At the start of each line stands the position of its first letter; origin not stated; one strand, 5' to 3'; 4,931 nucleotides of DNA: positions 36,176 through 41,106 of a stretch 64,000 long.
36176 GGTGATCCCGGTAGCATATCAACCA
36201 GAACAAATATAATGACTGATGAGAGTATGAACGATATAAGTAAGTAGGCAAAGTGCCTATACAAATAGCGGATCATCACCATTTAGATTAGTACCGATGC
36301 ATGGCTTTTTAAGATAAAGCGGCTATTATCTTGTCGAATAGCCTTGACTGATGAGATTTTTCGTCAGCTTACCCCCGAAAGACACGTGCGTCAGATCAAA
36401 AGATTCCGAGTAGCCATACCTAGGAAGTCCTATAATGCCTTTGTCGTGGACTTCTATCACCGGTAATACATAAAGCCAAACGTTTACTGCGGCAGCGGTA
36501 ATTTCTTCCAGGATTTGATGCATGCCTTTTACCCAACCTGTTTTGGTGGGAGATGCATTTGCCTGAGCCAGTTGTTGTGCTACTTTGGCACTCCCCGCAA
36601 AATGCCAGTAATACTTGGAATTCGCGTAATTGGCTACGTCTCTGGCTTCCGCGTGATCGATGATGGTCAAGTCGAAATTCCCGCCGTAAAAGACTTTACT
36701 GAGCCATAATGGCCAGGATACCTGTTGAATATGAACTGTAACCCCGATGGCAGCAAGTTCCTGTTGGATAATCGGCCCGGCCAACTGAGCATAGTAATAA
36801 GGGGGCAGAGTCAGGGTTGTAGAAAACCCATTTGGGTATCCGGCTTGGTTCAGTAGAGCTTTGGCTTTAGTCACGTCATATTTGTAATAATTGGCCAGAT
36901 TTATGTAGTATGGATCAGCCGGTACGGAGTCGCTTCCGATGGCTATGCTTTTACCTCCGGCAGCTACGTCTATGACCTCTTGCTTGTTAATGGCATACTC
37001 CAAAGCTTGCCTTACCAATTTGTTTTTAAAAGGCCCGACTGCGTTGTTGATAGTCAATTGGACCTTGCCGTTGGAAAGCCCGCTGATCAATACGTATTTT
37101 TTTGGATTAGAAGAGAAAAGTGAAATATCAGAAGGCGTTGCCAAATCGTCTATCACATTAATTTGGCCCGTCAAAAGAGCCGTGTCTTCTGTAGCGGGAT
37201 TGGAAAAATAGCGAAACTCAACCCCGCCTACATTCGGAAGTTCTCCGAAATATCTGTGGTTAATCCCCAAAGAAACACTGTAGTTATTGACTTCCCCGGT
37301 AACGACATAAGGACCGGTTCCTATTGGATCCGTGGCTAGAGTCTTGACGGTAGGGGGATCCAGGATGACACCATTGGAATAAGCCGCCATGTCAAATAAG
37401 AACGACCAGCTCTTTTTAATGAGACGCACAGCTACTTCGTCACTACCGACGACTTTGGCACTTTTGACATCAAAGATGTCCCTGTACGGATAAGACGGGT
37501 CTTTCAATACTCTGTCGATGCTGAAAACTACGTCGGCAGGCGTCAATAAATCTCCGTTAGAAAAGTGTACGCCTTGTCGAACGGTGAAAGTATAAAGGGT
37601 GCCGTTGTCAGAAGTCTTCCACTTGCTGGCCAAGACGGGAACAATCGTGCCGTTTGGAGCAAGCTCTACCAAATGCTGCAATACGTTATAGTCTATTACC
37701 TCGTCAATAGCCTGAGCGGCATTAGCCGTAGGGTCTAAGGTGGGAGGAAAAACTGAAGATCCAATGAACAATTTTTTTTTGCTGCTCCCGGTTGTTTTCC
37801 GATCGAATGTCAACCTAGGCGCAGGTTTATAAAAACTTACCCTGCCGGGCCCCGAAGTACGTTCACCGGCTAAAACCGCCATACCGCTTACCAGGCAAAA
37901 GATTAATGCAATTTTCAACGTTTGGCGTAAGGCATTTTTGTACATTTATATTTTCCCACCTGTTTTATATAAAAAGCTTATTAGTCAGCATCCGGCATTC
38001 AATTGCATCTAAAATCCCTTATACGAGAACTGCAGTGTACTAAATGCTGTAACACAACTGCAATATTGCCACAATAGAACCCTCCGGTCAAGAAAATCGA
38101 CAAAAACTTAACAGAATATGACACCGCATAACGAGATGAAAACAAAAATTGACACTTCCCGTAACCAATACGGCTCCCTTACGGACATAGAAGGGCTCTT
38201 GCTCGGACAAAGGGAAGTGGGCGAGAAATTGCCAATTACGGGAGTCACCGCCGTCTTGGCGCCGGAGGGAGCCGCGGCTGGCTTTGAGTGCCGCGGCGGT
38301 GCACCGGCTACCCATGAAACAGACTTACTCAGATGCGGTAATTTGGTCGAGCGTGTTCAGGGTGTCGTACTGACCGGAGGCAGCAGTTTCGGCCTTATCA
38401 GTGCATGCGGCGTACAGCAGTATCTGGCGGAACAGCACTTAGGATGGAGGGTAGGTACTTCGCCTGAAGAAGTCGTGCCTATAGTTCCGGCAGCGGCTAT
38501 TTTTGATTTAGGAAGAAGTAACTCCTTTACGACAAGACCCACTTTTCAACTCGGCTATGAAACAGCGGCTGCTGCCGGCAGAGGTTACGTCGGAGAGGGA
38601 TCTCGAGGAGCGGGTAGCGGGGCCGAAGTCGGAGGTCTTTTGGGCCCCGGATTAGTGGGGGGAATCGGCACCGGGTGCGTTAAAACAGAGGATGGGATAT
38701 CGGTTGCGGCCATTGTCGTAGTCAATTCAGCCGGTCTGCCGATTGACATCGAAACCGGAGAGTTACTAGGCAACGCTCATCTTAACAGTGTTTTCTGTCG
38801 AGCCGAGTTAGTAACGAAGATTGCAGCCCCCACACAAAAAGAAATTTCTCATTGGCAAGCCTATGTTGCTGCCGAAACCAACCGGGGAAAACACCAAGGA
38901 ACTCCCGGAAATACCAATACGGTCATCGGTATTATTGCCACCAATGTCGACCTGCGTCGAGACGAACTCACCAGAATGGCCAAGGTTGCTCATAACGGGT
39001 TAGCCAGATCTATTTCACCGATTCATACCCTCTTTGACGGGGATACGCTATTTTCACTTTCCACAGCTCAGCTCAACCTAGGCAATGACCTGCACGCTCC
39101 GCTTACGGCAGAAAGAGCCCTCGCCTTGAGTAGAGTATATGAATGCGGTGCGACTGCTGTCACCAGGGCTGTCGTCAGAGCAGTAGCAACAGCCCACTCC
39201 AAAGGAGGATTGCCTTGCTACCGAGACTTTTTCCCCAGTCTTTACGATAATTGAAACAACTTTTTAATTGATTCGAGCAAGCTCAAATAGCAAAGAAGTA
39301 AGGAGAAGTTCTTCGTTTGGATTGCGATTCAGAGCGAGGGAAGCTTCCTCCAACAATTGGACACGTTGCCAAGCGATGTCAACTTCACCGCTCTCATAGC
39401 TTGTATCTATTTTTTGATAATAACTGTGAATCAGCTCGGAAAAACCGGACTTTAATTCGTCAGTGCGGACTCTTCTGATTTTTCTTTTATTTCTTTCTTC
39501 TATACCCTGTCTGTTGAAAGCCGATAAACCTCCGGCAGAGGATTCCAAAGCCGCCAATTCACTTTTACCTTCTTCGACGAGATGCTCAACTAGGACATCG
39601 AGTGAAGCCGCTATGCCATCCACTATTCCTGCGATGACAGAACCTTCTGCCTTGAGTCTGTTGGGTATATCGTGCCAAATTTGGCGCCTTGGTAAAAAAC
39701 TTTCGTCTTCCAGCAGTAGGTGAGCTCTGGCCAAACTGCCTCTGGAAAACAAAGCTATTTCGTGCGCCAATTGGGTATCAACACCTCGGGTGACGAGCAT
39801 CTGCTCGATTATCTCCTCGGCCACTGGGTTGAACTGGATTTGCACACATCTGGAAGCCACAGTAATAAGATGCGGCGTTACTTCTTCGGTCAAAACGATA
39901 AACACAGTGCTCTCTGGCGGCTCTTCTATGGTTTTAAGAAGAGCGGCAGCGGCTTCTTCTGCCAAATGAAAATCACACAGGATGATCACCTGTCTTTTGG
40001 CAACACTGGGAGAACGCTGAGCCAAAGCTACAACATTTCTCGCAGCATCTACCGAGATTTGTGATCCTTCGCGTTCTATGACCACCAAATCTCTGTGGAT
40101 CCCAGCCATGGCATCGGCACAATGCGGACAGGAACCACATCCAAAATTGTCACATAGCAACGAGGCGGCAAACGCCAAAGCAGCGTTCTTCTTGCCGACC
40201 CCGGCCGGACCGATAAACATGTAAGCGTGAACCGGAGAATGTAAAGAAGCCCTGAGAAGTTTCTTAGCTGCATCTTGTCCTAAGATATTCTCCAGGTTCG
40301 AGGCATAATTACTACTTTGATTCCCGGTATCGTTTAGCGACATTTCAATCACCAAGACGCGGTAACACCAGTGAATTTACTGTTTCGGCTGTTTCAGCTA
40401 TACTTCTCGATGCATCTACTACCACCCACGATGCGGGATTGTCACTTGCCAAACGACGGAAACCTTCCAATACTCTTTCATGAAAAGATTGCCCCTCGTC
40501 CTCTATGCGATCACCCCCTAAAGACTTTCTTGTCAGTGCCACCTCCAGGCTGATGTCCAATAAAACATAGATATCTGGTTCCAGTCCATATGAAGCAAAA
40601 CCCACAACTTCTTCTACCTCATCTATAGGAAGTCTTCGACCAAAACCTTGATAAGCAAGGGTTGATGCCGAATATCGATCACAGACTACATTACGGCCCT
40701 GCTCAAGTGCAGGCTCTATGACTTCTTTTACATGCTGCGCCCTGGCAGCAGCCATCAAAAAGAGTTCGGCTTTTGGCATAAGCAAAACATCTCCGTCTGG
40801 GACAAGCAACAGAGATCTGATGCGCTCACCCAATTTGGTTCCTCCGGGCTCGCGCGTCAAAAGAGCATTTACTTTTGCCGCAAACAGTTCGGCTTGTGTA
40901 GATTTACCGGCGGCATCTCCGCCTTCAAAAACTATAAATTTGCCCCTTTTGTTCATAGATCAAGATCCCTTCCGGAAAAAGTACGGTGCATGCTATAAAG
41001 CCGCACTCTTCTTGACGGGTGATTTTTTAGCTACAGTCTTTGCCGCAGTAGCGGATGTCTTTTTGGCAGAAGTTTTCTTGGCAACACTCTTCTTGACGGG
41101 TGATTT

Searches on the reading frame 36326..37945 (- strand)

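Call 32: search_protein_families(library=pfam, proteins=[window:36326-37945:-], max_evalue=0.0001)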
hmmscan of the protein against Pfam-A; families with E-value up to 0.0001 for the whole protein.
window:36326-37945:- (539 aa): 1 family
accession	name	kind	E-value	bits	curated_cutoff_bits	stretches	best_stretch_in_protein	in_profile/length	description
PF00496.27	SBP_bac_5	-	6e-70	236.6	32.4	1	100-430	1-345/368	Bacterial extracellular solute-binding proteins, family 5 Middle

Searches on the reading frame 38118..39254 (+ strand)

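Call 32: search_protein_families(library=pfam, proteins=[window:38118-39254:+], max_evalue=0.0001)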
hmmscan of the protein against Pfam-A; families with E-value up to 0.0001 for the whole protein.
window:38118-39254:+ (378 aa): 1 family
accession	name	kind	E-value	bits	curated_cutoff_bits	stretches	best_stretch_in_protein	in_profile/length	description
PF03576.19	Peptidase_S58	-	9e-43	147.4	23.9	1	20-363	2-300/307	Peptidase family S58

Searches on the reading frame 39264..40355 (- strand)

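Call 32: search_protein_families(library=pfam, proteins=[window:39264-40355:-], max_evalue=0.0001)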
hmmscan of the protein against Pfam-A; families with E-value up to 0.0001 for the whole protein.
window:39264-40355:- (363 aa): 1 family
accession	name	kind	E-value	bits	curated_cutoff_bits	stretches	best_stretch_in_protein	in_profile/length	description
PF13177.12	DNA_pol3_delta2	-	5.3e-35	121.2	27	1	29-178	4-160/161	DNA polymerase III, delta subunit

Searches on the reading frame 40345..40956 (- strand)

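Call 32: search_protein_families(library=pfam, proteins=[window:40345-40956:-], max_evalue=0.0001)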
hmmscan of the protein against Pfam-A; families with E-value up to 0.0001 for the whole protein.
window:40345-40956:- (203 aa): 1 family
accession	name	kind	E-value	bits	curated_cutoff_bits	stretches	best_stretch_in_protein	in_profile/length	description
PF02223.23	Thymidylate_kin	-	5.1e-41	140.8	27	1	10-191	1-183/185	Thymidylate kinase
